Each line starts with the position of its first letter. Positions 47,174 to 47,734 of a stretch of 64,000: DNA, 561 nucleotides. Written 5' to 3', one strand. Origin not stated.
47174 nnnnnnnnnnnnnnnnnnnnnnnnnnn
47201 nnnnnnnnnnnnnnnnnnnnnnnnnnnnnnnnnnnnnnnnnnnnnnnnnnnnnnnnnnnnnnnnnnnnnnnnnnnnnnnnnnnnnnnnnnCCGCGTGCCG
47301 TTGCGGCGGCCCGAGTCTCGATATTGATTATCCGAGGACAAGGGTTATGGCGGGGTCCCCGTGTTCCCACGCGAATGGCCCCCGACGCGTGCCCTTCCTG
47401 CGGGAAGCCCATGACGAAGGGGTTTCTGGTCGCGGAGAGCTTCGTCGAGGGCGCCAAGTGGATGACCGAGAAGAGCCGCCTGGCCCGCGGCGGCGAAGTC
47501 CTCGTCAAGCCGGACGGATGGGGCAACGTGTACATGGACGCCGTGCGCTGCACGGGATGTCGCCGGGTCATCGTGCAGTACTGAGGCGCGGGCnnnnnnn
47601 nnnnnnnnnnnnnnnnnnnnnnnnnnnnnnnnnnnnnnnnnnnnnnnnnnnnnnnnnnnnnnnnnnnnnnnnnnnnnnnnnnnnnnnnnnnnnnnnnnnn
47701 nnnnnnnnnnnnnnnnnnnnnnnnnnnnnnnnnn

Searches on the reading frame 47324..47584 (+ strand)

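Call 5: search_protein_families(library=pfam, proteins=[window:47324-47584:+], max_evalue=0.01)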
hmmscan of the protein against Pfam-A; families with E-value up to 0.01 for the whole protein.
window:47324-47584:+ (86 aa): 1 family
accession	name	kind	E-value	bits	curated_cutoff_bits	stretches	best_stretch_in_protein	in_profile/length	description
PF20097.4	DUF6487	-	2.9e-09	37.6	24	1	23-86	1-65/67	Domain of unknown function (DUF6487)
